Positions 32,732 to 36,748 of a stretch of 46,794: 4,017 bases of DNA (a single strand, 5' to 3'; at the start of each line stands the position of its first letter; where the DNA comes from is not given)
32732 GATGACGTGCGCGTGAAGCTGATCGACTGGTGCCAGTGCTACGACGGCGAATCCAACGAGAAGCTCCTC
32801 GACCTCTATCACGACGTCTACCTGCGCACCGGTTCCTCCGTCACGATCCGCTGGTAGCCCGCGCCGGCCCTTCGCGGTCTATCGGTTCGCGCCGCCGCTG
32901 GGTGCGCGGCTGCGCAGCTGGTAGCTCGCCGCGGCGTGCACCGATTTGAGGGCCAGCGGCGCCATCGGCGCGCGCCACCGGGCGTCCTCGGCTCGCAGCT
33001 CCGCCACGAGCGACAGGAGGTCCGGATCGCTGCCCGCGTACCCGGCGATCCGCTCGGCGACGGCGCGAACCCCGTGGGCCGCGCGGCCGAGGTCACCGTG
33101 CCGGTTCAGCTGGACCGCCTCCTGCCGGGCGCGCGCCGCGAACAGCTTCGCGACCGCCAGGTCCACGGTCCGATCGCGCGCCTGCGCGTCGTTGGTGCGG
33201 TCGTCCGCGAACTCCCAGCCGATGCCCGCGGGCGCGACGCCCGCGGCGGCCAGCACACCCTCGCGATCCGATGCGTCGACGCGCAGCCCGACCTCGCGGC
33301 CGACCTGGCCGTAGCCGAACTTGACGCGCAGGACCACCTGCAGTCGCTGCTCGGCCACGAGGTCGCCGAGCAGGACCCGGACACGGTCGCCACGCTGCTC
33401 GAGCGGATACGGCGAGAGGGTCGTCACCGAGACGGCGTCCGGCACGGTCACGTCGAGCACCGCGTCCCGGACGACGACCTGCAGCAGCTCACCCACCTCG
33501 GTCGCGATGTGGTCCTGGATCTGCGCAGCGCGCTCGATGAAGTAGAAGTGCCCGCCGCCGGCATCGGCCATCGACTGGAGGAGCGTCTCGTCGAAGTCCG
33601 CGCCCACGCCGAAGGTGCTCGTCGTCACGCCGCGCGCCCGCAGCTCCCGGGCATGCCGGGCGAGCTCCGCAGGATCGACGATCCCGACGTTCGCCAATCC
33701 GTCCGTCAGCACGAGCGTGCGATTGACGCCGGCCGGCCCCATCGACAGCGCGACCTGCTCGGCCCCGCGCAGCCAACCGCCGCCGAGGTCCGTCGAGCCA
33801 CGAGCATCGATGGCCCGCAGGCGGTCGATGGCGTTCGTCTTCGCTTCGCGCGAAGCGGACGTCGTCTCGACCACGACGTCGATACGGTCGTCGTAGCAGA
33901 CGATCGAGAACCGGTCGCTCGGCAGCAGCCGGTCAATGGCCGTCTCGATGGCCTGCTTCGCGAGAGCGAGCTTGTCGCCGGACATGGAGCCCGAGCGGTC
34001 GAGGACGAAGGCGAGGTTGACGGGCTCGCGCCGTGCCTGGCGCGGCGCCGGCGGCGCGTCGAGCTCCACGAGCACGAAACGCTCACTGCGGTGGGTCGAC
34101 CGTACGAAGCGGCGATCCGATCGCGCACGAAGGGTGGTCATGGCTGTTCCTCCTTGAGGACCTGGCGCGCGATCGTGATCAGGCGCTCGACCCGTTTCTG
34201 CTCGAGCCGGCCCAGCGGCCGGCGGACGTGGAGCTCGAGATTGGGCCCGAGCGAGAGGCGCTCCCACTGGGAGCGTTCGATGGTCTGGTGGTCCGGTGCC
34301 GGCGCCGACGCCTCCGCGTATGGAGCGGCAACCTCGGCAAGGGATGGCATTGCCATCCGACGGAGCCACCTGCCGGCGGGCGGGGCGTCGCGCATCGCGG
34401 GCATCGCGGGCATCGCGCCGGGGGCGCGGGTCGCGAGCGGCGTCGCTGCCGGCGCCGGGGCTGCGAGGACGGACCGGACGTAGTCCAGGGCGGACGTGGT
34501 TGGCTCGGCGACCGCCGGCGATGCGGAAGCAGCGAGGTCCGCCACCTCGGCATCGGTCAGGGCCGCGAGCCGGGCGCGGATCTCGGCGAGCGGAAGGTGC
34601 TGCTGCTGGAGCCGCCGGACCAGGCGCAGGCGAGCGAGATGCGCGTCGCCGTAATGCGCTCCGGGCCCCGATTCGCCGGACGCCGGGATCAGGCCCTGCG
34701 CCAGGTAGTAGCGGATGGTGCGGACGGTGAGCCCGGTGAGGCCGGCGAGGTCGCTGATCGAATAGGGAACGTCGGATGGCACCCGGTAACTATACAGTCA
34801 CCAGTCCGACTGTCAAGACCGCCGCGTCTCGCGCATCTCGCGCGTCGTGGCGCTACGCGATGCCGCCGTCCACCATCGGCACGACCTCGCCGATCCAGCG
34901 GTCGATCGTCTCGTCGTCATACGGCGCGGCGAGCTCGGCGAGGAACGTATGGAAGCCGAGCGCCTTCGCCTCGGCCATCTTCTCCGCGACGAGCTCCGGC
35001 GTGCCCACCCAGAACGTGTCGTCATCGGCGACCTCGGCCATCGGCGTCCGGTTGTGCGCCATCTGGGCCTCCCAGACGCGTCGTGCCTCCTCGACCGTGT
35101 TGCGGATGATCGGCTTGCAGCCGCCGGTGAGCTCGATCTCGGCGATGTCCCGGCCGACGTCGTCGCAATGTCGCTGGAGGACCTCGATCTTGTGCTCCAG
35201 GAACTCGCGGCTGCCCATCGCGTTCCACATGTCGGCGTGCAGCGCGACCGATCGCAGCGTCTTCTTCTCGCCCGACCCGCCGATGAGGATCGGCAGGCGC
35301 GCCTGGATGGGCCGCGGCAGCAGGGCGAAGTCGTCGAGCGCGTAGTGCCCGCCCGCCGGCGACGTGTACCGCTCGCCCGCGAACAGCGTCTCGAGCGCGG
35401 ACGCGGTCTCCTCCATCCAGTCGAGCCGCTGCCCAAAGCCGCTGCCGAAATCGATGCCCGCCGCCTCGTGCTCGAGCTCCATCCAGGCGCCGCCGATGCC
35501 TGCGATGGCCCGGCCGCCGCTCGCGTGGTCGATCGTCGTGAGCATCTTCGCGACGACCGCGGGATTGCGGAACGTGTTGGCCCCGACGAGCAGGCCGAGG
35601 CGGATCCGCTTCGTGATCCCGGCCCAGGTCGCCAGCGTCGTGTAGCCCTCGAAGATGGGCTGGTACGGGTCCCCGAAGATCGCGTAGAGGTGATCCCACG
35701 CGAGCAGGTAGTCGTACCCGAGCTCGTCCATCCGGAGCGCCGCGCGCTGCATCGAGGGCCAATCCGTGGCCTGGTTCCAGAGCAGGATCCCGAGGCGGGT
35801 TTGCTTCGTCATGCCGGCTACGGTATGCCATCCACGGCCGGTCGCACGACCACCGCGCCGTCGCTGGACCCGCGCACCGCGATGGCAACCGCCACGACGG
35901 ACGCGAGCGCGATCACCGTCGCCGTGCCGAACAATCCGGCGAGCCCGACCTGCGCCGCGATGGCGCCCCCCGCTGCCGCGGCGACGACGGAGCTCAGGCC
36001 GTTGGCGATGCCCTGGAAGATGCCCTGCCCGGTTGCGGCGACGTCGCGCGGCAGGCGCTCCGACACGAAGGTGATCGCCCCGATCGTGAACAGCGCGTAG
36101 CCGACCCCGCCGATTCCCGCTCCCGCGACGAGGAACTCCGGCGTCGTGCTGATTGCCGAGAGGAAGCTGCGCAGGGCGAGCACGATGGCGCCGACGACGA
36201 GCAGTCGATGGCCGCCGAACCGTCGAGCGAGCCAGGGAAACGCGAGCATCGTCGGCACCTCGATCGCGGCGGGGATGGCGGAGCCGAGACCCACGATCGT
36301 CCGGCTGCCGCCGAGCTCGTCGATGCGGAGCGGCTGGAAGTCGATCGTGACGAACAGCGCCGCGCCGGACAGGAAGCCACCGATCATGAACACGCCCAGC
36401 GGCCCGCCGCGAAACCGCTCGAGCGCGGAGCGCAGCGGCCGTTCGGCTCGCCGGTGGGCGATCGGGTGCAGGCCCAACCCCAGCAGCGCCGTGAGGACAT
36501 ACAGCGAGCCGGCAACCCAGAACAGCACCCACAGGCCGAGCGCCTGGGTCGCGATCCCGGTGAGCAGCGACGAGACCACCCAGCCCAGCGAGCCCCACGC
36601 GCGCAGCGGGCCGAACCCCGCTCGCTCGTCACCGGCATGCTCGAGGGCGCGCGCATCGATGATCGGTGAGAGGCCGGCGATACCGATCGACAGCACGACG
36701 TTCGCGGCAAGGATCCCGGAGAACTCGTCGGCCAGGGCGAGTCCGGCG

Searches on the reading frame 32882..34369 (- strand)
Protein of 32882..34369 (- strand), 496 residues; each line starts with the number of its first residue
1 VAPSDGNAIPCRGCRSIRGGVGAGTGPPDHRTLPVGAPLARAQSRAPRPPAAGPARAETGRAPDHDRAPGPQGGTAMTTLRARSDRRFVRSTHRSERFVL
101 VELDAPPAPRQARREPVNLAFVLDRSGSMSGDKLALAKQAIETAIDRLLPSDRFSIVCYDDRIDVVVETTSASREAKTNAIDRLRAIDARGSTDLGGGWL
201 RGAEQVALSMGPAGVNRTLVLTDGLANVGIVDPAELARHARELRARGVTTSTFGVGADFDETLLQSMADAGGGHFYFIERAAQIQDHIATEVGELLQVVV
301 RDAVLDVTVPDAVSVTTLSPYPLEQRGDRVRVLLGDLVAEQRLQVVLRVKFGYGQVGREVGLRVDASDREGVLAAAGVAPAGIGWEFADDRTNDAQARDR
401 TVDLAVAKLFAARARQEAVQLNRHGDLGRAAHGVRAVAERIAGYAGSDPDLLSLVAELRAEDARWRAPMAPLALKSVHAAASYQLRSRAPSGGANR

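Call 33: search_protein_families(library=pfam, proteins=[window:32882-34369:-], max_evalue=0.001)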
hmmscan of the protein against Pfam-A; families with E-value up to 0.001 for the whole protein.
window:32882-34369:- (496 aa): 3 families
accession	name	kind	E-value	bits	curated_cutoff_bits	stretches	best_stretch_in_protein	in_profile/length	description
PF00092.34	VWA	-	5.5e-21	76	23.8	1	118-286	1-170/174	von Willebrand factor type A domain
PF13519.12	VWA_2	-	8.9e-11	42.8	27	1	120-224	2-106/107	von Willebrand factor type A domain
PF13768.12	VWA_3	-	1e-09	39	27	1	118-277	2-155/155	von Willebrand factor type A domain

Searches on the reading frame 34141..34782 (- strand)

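Call 54: search_protein_families(library=pfam, proteins=[window:34141-34782:-], max_evalue=0.0001)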
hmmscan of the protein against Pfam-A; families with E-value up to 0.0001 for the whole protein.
window:34141-34782:- (214 aa): 2 families
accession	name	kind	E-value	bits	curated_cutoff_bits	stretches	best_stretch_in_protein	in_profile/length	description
PF13411.12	MerR_1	-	1.7e-17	63.7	21.6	1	7-74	1-68/69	MerR HTH family regulatory protein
PF00376.29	MerR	-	5.6e-09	36.1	28.2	1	8-35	1-28/38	MerR family regulatory protein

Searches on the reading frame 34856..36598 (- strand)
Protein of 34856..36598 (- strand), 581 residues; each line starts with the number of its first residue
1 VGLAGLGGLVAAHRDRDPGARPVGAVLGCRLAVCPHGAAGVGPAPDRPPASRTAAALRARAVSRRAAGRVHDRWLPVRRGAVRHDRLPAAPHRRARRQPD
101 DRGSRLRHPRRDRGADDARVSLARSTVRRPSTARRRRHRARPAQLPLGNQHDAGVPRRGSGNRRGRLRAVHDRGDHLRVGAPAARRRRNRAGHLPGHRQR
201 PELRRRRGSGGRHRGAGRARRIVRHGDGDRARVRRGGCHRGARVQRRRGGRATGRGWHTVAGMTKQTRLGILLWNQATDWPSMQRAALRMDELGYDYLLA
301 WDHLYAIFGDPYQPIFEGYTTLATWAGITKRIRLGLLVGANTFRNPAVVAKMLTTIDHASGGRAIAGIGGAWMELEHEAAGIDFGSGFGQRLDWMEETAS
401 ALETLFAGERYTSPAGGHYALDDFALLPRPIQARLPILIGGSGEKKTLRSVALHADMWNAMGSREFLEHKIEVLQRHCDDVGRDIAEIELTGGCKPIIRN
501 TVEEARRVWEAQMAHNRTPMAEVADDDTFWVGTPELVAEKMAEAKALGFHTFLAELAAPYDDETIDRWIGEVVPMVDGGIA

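Call 54: search_protein_families(library=pfam, proteins=[window:34856-36598:-], max_evalue=0.0001)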
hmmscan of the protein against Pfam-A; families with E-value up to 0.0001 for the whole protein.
window:34856-36598:- (581 aa): 1 family
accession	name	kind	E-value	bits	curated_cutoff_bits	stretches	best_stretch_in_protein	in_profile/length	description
PF00296.26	Bac_luciferase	-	1.7e-38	133.2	27.9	1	278-550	20-313/314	Luciferase-like monooxygenase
